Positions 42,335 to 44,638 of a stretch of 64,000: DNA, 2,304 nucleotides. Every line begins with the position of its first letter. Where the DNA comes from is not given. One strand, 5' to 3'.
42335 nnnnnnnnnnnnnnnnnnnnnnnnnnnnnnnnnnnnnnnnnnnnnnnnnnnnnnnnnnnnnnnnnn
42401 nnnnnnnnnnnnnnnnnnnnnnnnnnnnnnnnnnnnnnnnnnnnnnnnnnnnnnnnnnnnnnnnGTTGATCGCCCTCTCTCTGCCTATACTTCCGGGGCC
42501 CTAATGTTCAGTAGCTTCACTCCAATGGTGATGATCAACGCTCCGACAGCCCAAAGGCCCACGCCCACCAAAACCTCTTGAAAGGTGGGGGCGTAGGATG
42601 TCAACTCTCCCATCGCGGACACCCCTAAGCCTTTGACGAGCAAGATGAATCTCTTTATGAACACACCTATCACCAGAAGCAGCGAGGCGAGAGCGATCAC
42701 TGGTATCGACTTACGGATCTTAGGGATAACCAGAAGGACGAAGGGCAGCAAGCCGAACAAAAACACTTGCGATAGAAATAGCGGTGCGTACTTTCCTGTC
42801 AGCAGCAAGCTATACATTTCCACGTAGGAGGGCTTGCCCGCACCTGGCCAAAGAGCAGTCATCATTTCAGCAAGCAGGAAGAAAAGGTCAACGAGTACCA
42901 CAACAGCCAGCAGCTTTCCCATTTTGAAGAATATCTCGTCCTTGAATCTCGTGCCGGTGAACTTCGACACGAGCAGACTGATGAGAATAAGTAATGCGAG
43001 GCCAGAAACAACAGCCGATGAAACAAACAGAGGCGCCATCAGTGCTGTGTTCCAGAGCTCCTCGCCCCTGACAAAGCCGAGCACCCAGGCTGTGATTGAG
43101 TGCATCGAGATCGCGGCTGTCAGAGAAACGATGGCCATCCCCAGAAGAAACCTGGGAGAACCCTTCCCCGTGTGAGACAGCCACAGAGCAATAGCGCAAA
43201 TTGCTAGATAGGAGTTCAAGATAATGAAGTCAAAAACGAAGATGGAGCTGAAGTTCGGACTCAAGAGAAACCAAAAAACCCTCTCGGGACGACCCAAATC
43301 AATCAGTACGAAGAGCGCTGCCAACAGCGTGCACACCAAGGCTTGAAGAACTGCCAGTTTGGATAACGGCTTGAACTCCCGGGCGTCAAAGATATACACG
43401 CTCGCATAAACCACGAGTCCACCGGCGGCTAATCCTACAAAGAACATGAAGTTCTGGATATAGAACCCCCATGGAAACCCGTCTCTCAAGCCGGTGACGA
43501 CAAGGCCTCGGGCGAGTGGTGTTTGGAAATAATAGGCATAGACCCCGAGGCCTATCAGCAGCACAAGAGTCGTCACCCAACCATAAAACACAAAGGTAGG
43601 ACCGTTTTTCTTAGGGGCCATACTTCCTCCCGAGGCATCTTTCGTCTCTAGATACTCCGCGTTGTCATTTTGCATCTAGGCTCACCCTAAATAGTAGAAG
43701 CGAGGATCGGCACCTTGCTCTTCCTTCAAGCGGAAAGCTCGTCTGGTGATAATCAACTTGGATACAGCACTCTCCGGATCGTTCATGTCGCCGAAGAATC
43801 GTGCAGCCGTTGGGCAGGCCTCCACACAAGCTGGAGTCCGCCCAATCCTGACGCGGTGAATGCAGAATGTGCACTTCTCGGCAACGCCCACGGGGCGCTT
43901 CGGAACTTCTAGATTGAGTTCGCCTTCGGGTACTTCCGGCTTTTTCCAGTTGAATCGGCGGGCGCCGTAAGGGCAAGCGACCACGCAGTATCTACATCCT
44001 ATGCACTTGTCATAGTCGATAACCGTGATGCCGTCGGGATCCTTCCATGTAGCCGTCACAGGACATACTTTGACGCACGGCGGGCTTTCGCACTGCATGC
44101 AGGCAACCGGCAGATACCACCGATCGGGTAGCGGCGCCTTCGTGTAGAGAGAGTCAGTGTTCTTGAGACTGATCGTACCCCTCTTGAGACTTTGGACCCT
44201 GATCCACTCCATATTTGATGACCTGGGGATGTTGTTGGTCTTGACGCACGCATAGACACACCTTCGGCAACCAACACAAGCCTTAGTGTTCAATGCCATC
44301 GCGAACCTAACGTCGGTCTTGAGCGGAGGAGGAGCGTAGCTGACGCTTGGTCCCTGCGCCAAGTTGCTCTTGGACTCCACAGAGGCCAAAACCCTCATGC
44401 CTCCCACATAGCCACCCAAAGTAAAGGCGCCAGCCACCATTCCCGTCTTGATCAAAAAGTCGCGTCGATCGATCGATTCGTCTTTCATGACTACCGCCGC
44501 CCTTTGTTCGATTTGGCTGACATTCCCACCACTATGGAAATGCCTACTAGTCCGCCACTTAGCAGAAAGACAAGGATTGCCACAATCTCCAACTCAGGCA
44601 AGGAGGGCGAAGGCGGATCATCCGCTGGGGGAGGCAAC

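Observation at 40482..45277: Multihaem respiratory island (trihaem cytochrome c, NrfC-like, NrfD-like, octahaem NrfA-like) inserted between truA and rplM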

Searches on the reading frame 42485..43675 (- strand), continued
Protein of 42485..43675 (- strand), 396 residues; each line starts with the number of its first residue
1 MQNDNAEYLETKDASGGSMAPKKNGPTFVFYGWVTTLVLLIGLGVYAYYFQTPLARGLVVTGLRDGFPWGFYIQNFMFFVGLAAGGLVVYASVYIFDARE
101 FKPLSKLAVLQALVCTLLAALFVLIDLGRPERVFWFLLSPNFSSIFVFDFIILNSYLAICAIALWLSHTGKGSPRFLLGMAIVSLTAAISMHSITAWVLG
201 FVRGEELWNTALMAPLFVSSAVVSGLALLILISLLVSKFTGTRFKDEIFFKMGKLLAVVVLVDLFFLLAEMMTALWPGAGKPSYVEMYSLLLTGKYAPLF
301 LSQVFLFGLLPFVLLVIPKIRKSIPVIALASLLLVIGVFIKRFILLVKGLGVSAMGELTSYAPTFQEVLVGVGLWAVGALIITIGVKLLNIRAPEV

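Call 72: predict_structure(alignment_id=A3)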
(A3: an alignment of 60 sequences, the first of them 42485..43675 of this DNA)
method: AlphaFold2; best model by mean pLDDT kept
length: 396 residues; sequences in the alignment: 60
mean_pLDDT: 88.8   pTM: 0.89
mean pLDDT of the five models: 88.8, 87.6, 87.4, 87.4, 86.1
residues with pLDDT >= 90: 266; 70-90: 93; 50-70: 20; < 50: 17
segments of 3 or more residues with pLDDT < 50: 1-13, 16-18
pLDDT, mean of each block of 10 residues (from residue 1): 43 49 75 97 96 88 82 94 91 94 95 97 89 88 90 96 95 95 95 88 71 92 97 94 93 97 97 88 87 92 98 98 98 97 82 70 94 98 94 68
secondary structure, 60 per line:
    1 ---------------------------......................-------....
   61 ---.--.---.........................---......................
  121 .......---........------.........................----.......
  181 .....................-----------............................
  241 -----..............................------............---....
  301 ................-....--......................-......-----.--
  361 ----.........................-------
elements in order: H28-49 H57-60 H71-95 H99-127 H131-138 H145-169 H174-201 H213-240 H246-275 H282-293 H297-316 H318-321 H324-345 H347-351 H365-389

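Call 74: fold_search(model_id=the predicted structure, library=pdb)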
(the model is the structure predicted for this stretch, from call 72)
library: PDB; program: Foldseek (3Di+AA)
matches with E <= 10: 301; with E <= 0.001: 10
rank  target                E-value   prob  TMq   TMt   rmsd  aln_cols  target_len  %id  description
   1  8k9e_C                4.5e-13  1.00  0.81  0.72   4.0       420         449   18  Cryo-EM structure of the photosynthetic alternative complex III from Chloroflexus aurantiacus at 3.3 angstrom (released 2024-03-06)
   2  6btm_C                4.6e-12  1.00  0.83  0.72   3.0       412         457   19  Structure of Alternative Complex III from Flavobacterium johnsoniae (Wild Type) (released 2018-05-09)
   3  6lod_C                8.4e-12  1.00  0.82  0.72   3.1       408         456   19  Cryo-EM structure of the air-oxidized photosynthetic alternative complex III from Roseiflexus castenholzii (released 2020-11-04)
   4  6f0k_C                2.0e-10  1.00  0.81  0.72   3.5       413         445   21  Alternative complex III (released 2018-05-09)
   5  6btm_F                1.5e-06  1.00  0.65  0.64   7.3       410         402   15  Structure of Alternative Complex III from Flavobacterium johnsoniae (Wild Type) (released 2018-05-09)
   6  8k9e_F                3.2e-06  1.00  0.66  0.66   6.0       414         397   12  Cryo-EM structure of the photosynthetic alternative complex III from Chloroflexus aurantiacus at 3.3 angstrom (released 2024-03-06)
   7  9ilt_F                4.8e-06  1.00  0.65  0.65   6.0       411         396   13  Crystal structure of alternative complex III from Chloroflexus aurantiacus (released 2025-03-19)
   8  6lod_F                6.6e-06  1.00  0.67  0.67   5.6       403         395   14  Cryo-EM structure of the air-oxidized photosynthetic alternative complex III from Roseiflexus castenholzii (released 2020-11-04)
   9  2vpw_C                1.2e-04  1.00  0.51  0.77   3.6       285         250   21  Polysulfide reductase with bound menaquinone (released 2008-06-10)
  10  6f0k_F                3.1e-04  1.00  0.66  0.68   5.5       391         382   14  Alternative complex III (released 2018-05-09)
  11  6rx4_A                1.2e-02  1.00  0.43  0.38  11.6       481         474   12  THE STRUCTURE OF BD OXIDASE FROM ESCHERICHIA COLI (released 2019-11-20)
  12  9r2g_D                2.0e-02  1.00  0.44  0.50   8.9       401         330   13  Cytochrome bd II oxidase qOR-2 type from Mycobacterium smegmatis (released 2026-03-04)
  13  8b4o_B                5.1e-02  1.00  0.41  0.47   9.1       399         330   13  Cryo-EM structure of cytochrome bd oxidase from C. glutamicum (released 2022-12-28)
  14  5doq_B                5.7e-02  1.00  0.47  0.55   6.6       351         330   13  The structure of bd oxidase from Geobacillus thermodenitrificans (released 2016-05-04)
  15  7nkz_B                9.1e-02  1.00  0.44  0.50   7.3       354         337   11  Cryo-EM structure of the cytochrome bd oxidase from M. tuberculosis at 2.5 A resolution (released 2021-09-22)
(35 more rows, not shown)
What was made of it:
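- On NrfD family (Pfam PF03916), ActC/DsrP/QrcD 10-helix subgroup: TM-score 0.81-0.83 to ActC (call 74).
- Closest known: Alternative complex III. Same: Gene 3 has the ActC fold (TM-score 0.81-0.83, call 74).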

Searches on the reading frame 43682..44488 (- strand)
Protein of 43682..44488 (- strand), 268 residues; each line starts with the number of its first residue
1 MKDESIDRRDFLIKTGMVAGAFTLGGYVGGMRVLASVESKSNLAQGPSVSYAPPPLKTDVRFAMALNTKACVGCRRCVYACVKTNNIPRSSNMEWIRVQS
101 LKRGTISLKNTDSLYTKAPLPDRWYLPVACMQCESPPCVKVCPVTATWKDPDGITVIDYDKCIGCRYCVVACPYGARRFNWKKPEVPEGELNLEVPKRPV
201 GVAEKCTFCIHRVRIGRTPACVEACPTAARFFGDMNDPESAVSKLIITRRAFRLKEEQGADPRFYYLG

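Call 4: search_protein_families(library=pfam, proteins=[window:43682-44488:-], max_evalue=0.01)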
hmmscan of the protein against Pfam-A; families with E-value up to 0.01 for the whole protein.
window:43682-44488:- (268 aa): 15 families
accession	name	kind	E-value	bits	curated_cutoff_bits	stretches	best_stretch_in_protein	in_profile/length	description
PF13247.11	Fer4_11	-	1.5e-20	73.7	26.2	2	125-184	5-66/100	4Fe-4S dicluster domain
PF12838.12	Fer4_7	-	3e-15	56.9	27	2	161-229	1-52/52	4Fe-4S dicluster domain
PF13187.11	Fer4_9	-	3.5e-14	53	27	2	70-145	1-50/52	4Fe-4S dicluster domain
PF13237.11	Fer4_10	-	2.6e-12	46.9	25.5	2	156-226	3-53/53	4Fe-4S dicluster domain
PF00037.32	Fer4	-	4.5e-11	42.5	21.1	1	156-177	2-23/24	4Fe-4S binding domain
PF12797.12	Fer4_2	-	1.2e-10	41.1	24.5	2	155-174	3-22/22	4Fe-4S binding domain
PF12837.12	Fer4_6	-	2.6e-08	33.9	25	1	156-176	3-23/24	4Fe-4S binding domain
PF13534.11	Fer4_17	-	7.7e-08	33.2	22.2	1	161-209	1-49/61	4Fe-4S dicluster domain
PF13484.11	Fer4_16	-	2.4e-07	31.9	30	0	161-178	1-18/66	4Fe-4S double cluster binding domain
PF13183.11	Fer4_8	-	2.9e-06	28.1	27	0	160-227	3-66/68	4Fe-4S dicluster domain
PF25160.1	LdpA_Fe-S-bd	-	4.1e-05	23.7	27.6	1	133-175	5-41/49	LdpA Fe-S cluster-binding domain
PF14697.11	Fer4_21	-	6.8e-05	23.4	35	1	129-174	7-53/59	4Fe-4S dicluster domain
PF12798.12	Fer4_3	-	7.1e-05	23.8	27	1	162-176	1-15/15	4Fe-4S binding domain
PF12800.12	Fer4_4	-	0.00048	20.7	24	1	160-175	2-17/17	4Fe-4S binding domain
PF13746.11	Fer4_18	-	0.0015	19.2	27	0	129-173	60-96/114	4Fe-4S dicluster domain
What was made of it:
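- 43682..44488 (-): Gene 2: Tat-exported ferredoxin-type subunit with four Cys groups, predicted to bind 4x[4Fe-4S] (DsrO/PsrB/ActB-C-terminal type). Pfam Fer4_11 at 1.5e-20 (call 4).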

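Call 5: search_protein_families(library=ncbifam, proteins=[window:43682-44488:-], max_evalue=0.01)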
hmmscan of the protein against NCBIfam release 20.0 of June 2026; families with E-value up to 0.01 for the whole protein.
window:43682-44488:- (268 aa): 65 families (the best 25 are shown)
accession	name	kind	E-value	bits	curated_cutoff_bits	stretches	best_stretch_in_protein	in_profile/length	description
NF045797.1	DsrO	equivalog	9.9e-62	208.4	200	1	48-267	30-234/235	sulfate reduction electron transfer complex DsrMKJOP subunit DsrO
NF041782.1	mnquin_red_QrcC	equivalog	1.8e-48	165.3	400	1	62-267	1-225/239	menaquinone reductase iron-sulfur cluster-binding subunit QrcC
NF041715.1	arsenate_red_ArrB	equivalog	3.3e-44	151.1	450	2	61-185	2-112/233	arsenate respiratory reductase iron-sulfur subunit ArrB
NF011569.0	PRK14993.1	equivalog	5.3e-42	143.9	416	1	59-268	41-223/244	tetrathionate reductase subunit TtrB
TIGR03149.1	cyt_nit_nrfC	equivalog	7.7e-39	133.3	377.6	1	48-266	25-215/225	cytochrome c nitrite reductase Fe-S protein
TIGR02951.1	DMSO_dmsB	equivalog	1.7e-32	112.7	214.1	1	65-237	5-155/161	DMSO/selenate family reductase complex B subunit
NF008134.0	PRK10882.1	equivalog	2.8e-31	108.8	263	1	60-237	37-210/329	hydrogenase 2 operon protein HybA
NF045715.1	sulf_resp_HmcB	equivalog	2e-28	99.4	420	1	64-237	39-200/307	sulfate respiration complex iron-sulfur protein HmcB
TIGR03478.1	DMSO_red_II_bet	subfamily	1.3e-25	90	480.7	1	119-267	120-253/321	DMSO reductase family type II enzyme, iron-sulfur subunit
NF038355.1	FDH3_beta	equivalog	7.6e-24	84.7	240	1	65-245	6-174/180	formate dehydrogenase FDH3 subunit beta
TIGR01582.1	FDH-beta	equivalog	5.3e-23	81.5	334.7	1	52-244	12-191/283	formate dehydrogenase subunit beta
NF007658.0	PRK10330.1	equivalog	7.3e-22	77.7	260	1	128-237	56-159/181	electron transport protein HydN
NF042979.1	EthbenzDh_ebdB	equivalog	1e-21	77.2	740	1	116-267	139-275/354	ethylbenzene dehydrogenase subunit beta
NF009408.0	PRK12769.1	equivalog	8e-19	67.2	1003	1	61-229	3-141/659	formate-dependent uric acid utilization protein AegA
NF007382.0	PRK09898.1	equivalog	6.2e-17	61.8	213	1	67-177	64-171/208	ferredoxin-like protein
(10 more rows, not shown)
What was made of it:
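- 43682..44488 (-): NCBIfam DsrO scores 208.4 bits (cut-off 200); NrfC scores 133 bits (cut-off 378) (call 5).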

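Call 40: search_solved_structures(query=window:43682-44488:-, max_evalue=1e-10)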
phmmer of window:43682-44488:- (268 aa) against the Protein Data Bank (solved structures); distinct sequences matched with E-value up to 1e-10: 19.
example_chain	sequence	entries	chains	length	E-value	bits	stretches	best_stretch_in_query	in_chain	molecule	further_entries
6cz7_B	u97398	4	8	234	1.5e-38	135.7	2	198-267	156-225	4Fe-4S ferredoxin, iron-sulfur binding domain protein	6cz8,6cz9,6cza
2vpw_B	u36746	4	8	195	1.7e-37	132.2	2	198-267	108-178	NRFC PROTEIN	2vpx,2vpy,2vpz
6f0k_B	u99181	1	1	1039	8.7e-35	123.4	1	61-267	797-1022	Fe-S-cluster-containing hydrogenase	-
8k9e_B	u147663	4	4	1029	1.1e-30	110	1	62-220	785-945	Fe-S-cluster-containing hydrogenase components 1-like protein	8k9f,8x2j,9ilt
6btm_B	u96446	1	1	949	5.3e-29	104.4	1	60-266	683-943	Alternative Complex III subunit B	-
6lod_B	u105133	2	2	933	3e-25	92.1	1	61-267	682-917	Fe-S-cluster-containing hydrogenase components 1-like protein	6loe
2ivf_B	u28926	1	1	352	1.3e-23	86.7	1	117-267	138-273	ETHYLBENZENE DEHYDROGENASE BETA-SUBUNIT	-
4ydd_B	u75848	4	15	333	1.9e-20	76.3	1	121-267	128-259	DMSO reductase family type II enzyme, iron-sulfur subunit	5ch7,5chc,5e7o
1kqf_B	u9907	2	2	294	3.2e-20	75.6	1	43-237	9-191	FORMATE DEHYDROGENASE, NITRATE-INDUCIBLE, IRON-SULFUR SUBUNIT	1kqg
9vap_B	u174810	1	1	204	8.6e-19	70.9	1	66-236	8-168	4Fe-4S dicluster domain-containing protein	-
1q16_B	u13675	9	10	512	2.6e-18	69.3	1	115-248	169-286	Respiratory nitrate reductase 1 beta chain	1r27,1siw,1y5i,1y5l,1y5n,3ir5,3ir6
1y4z_B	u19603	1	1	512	1.1e-17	67.3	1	115-248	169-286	Respiratory nitrate reductase 1 beta chain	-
3egw_B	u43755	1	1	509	1.6e-17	66.7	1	115-248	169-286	Respiratory nitrate reductase 1 beta chain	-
7qv7_A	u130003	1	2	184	9.8e-16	60.9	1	124-237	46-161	Hydrogen dependent carbon dioxide reductase subunit HycB3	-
9mqx_E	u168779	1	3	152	1.1e-15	60.7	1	126-183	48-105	Fe-S-cluster-containing hydrogenase subunit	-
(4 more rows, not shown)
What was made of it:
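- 43682..44488 (-): Best PDB matches are ArrB, PsrB and ActB (call 40).
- Closest known: Alternative complex III. Same: Gene 2 resembles the Fe-S part of ActB (call 40).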
